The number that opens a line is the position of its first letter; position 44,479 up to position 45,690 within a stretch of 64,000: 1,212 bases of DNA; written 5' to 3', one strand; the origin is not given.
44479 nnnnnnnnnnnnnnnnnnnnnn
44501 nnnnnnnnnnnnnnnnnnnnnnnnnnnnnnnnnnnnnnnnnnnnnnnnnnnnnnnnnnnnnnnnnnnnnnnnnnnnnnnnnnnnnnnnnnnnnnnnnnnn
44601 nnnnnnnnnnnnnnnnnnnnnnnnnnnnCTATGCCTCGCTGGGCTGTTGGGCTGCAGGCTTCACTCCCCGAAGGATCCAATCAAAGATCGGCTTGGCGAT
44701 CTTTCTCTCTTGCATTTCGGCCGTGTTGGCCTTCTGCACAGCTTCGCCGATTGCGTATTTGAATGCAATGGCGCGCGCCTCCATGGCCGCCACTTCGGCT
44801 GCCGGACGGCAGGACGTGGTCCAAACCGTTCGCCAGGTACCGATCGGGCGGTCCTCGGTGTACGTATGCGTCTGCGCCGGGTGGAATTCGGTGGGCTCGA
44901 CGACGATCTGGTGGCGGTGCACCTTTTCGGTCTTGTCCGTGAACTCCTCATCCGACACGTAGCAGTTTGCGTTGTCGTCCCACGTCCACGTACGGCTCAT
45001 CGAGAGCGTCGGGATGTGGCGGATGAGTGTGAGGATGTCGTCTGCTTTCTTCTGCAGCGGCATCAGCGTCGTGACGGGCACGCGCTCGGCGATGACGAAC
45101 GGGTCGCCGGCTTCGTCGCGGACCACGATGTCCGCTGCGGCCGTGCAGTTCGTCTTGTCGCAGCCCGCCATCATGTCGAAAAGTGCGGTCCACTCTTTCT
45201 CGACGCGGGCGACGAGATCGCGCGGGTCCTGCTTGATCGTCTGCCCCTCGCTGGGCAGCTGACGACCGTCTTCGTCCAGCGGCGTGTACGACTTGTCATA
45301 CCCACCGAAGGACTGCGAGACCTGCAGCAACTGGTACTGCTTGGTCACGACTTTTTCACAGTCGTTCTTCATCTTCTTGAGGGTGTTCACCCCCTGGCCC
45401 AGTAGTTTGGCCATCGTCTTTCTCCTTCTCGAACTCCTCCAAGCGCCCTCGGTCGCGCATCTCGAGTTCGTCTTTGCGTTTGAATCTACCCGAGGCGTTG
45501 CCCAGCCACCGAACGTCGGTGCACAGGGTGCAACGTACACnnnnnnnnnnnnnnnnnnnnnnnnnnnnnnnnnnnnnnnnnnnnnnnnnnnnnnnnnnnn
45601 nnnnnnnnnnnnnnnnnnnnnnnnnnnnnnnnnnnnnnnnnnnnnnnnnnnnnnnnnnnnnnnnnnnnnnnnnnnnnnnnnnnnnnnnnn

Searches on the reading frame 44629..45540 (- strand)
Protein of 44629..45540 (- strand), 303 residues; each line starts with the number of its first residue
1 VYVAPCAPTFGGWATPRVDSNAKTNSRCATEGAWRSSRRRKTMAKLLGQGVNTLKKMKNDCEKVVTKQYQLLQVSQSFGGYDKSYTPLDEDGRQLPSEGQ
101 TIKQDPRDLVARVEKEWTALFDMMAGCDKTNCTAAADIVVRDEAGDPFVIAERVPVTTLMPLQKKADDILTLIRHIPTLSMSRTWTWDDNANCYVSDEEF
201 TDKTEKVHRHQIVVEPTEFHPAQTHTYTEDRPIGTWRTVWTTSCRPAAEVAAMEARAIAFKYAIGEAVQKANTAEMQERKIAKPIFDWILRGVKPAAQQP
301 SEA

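Call 12: search_protein_families(library=pfam, proteins=[window:44629-45540:-], max_evalue=0.01)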
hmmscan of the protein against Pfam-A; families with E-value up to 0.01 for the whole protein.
window:44629-45540:- (303 aa): 1 family
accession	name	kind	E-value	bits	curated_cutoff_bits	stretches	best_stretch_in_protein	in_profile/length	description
PF25283.1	DUF7873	-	6.4e-60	203.3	27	1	49-290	6-242/244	Family of unknown function (DUF7873)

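Call 76: search_protein_families(library=phrogs, proteins=[window:44629-45540:-], max_evalue=0.001)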
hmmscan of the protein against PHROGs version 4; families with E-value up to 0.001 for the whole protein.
window:44629-45540:- (303 aa): 0 families

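Call 93: search_solved_structures(query=window:44629-45540:-, max_evalue=1)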
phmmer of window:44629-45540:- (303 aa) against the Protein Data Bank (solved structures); distinct sequences matched with E-value up to 1: 8.
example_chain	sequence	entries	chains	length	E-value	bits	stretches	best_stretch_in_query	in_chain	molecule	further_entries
5wq9_A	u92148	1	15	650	0.22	14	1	115-159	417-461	Type II secretion system protein D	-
9ota_B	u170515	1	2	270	0.45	13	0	143-190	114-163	Potassium channel subfamily K member 6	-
9otk_B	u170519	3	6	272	0.45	13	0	143-190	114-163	Potassium channel subfamily K member 6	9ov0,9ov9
9k8v_A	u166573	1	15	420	0.46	13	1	114-159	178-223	General secretion pathway protein D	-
9e94_A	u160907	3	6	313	0.65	12.5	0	143-190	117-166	Potassium channel subfamily K member 6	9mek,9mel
6i1y_A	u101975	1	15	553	0.67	12.5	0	113-159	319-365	General secretion pathway protein GspD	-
5wq8_A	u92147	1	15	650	0.8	12.2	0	115-159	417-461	Type II secretion system protein D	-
9ovd_B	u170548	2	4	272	0.84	12.1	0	143-190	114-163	Potassium channel subfamily K member 6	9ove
